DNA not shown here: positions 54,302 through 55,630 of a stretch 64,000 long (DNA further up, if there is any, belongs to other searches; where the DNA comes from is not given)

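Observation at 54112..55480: tRNA-binding (CsaA-like) gene plus DUF1543-GNAT fusion wedged between argD and argF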

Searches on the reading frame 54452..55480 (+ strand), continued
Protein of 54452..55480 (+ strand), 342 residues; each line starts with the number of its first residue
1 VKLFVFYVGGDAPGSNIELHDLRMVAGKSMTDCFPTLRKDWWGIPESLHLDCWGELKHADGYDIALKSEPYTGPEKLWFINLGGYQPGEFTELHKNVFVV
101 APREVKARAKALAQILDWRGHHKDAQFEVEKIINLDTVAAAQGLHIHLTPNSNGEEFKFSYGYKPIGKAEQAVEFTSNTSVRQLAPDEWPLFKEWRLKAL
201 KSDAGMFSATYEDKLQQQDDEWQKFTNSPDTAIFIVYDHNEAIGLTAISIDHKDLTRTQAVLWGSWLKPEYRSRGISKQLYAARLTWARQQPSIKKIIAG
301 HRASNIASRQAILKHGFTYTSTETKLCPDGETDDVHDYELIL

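Call 60: search_protein_representatives(protein=window:54452-55480:+)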
Query: 342 residues. Proteins with E-value up to 0.001 (for the whole library): 2666; up to 1e-10: 586; up to 1e-30: 23. The best 150 are listed.
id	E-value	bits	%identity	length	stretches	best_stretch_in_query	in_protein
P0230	1.6e-56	208.6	53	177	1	1-164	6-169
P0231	7.4e-48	180.0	44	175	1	1-168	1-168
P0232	4.0e-45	171.1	46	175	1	1-164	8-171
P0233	3.4e-43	164.7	46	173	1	1-169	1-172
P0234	2.0e-41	158.9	49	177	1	1-168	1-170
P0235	2.2e-40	155.4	46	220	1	180-342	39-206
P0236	9.7e-39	150.0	44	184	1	2-170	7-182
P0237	3.3e-38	148.3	60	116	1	1-112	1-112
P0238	6.3e-38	147.4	46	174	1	177-342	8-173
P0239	1.4e-37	146.2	45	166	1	179-330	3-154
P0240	1.7e-37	146.0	41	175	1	179-339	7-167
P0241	4.5e-36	141.3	41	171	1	180-339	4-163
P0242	4.7e-35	137.9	40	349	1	179-341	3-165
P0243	1.2e-34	136.6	43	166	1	180-340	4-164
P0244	1.5e-33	133.0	39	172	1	2-165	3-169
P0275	1.2e-27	113.6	39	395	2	2-80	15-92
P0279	3.9e-27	111.9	46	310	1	2-152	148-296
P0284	1.3e-26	110.2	33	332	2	166-341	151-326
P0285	1.4e-26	110.0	36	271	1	180-341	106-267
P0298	6.8e-26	107.8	32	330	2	180-341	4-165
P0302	2.7e-25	105.8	38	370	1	180-341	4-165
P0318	4.7e-24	101.8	38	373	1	179-323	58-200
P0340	4.5e-23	98.5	32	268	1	181-336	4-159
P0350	1.4e-22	96.9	34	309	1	182-339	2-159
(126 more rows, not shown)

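Call 61: search_protein_families(library=pfam, proteins=[P0284, P0242, P0302, P0279, P0275, P0298, P0318, P0350, P0285, P0340], max_evalue=0.001)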
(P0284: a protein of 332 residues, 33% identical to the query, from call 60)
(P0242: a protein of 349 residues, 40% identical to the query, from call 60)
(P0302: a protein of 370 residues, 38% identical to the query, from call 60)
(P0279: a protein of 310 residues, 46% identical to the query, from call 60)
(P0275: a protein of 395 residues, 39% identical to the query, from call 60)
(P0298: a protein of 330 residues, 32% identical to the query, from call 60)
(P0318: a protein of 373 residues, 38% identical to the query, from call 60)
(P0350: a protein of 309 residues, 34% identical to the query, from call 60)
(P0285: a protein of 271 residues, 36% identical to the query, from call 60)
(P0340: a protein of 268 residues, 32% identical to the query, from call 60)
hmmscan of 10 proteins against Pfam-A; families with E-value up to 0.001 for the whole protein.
P0284 (332 aa): 6 families
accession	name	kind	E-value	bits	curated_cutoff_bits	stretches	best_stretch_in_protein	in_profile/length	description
PF13673.13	Acetyltransf_10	-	3.6e-20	72.7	23.6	1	33-143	4-114/128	Acetyltransferase (GNAT) domain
PF00583.31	Acetyltransf_1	-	9.1e-17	61.8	20.7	2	46-136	20-116/116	Acetyltransferase (GNAT) family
PF13508.13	Acetyltransf_7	-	1.1e-10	42.2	27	1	62-137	3-83/84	Acetyltransferase (GNAT) domain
PF13302.13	Acetyltransf_3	-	1.3e-10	42.5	25.4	2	167-303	5-138/138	Acetyltransferase (GNAT) domain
PF08445.16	FR47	-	2.6e-06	27.7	22.1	0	71-139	10-80/86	FR47-like protein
PF13527.13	Acetyltransf_9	-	2.6e-05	24.7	25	0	80-137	70-125/127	Acetyltransferase (GNAT) domain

P0242 (349 aa): 5 families
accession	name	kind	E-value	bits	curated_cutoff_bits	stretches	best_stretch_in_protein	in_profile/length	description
PF13302.13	Acetyltransf_3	-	8.5e-34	117.6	25.4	2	179-322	1-138/138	Acetyltransferase (GNAT) domain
PF00583.31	Acetyltransf_1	-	1.9e-25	89.8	20.7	2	36-141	14-116/116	Acetyltransferase (GNAT) family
PF13508.13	Acetyltransf_7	-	4.1e-06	27.5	27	1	56-121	4-65/84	Acetyltransferase (GNAT) domain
PF13523.12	Acetyltransf_8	-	0.00012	22.2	27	0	93-144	89-140/145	Acetyltransferase (GNAT) domain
PF13673.13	Acetyltransf_10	-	0.0008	19.8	23.6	0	46-162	22-126/128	Acetyltransferase (GNAT) domain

P0302 (370 aa): 4 families
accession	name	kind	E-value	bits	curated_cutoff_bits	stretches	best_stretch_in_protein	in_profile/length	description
PF00583.31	Acetyltransf_1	-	1.7e-10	41.7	20.7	1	41-141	22-116/116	Acetyltransferase (GNAT) family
PF00293.34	NUDIX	-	1.2e-08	35.5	21.1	1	172-333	5-121/134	NUDIX domain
PF13508.13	Acetyltransf_7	-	1.7e-06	28.7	27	1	54-141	2-82/84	Acetyltransferase (GNAT) domain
PF13673.13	Acetyltransf_10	-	0.00049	20.5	23.6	1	43-147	19-113/128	Acetyltransferase (GNAT) domain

P0279 (310 aa): 1 family
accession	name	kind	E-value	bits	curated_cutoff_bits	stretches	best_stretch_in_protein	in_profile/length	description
PF07566.17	DUF1543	-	1.6e-24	85.9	22.9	1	161-212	1-52/52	Domain of Unknown Function (DUF1543)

P0275 (395 aa): 1 family
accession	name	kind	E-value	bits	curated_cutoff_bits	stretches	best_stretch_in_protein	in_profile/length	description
PF07566.17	DUF1543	-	9.5e-10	38.6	22.9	1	29-79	2-52/52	Domain of Unknown Function (DUF1543)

P0298 (330 aa): 3 families
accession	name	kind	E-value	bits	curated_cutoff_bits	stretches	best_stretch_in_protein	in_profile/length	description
PF13302.13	Acetyltransf_3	-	1.3e-26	94.4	25.4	2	215-309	41-137/138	Acetyltransferase (GNAT) domain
PF00583.31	Acetyltransf_1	-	2.4e-18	67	20.7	2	43-141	22-116/116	Acetyltransferase (GNAT) family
PF13523.12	Acetyltransf_8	-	6.8e-10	39.2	27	1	85-145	81-141/145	Acetyltransferase (GNAT) domain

P0318 (373 aa): 6 families
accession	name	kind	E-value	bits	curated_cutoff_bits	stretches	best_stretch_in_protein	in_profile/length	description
PF00300.27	His_Phos_1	-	9.8e-20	71.5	21.7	2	226-327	47-151/194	Histidine phosphatase superfamily (branch 1)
PF00583.31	Acetyltransf_1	-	5.3e-11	43.3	20.7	1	84-194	10-116/116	Acetyltransferase (GNAT) family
PF13302.13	Acetyltransf_3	-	2.5e-07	31.9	25.4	1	88-195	32-138/138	Acetyltransferase (GNAT) domain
PF13673.13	Acetyltransf_10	-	9e-06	26.1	23.6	1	97-208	18-122/128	Acetyltransferase (GNAT) domain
PF13523.12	Acetyltransf_8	-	0.00012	22.2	27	1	141-198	83-141/145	Acetyltransferase (GNAT) domain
PF13508.13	Acetyltransf_7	-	0.00068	20.4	27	0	109-195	4-83/84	Acetyltransferase (GNAT) domain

P0350 (309 aa): 3 families
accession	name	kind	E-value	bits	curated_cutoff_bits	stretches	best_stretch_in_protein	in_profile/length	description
PF14330.11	DUF4387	-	5.6e-28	97.9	27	1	186-281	1-97/98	Domain of unknown function (DUF4387)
PF00583.31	Acetyltransf_1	-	5.1e-12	46.5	20.7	1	42-137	24-116/116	Acetyltransferase (GNAT) family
PF13302.13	Acetyltransf_3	-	5.2e-08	34.1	25.4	1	40-138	38-138/138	Acetyltransferase (GNAT) domain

P0285 (271 aa): 4 families
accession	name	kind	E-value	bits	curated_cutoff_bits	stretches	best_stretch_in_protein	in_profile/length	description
PF00583.31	Acetyltransf_1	-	2.8e-19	70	20.7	2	126-243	4-116/116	Acetyltransferase (GNAT) family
PF13302.13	Acetyltransf_3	-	1.8e-13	51.8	25.4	2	109-244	6-138/138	Acetyltransferase (GNAT) domain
PF13508.13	Acetyltransf_7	-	4.2e-08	33.9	27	0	156-244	2-83/84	Acetyltransferase (GNAT) domain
PF13673.13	Acetyltransf_10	-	0.00018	22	23.6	0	145-248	19-112/128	Acetyltransferase (GNAT) domain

P0340 (268 aa): 4 families
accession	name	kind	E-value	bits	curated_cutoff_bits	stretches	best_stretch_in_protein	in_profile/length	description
PF00708.24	Acylphosphatase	-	2e-20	73.3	22.5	1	180-262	3-85/85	Acylphosphatase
PF00583.31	Acetyltransf_1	-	1.2e-10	42.1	20.7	1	35-140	14-116/116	Acetyltransferase (GNAT) family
PF13302.13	Acetyltransf_3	-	4.1e-05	24.7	25.4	1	43-140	38-137/138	Acetyltransferase (GNAT) domain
PF13673.13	Acetyltransf_10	-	0.00011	22.6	23.6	1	38-143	15-110/128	Acetyltransferase (GNAT) domain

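Call 73: search_protein_families(library=phrogs, proteins=[window:54452-55480:+], max_evalue=0.001)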
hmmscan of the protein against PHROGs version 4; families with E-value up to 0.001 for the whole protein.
window:54452-55480:+ (342 aa): 1 family
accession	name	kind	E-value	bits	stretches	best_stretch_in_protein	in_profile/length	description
phrog_1249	-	other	1e-12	49.2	1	226-327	54-158/180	acetyltransferase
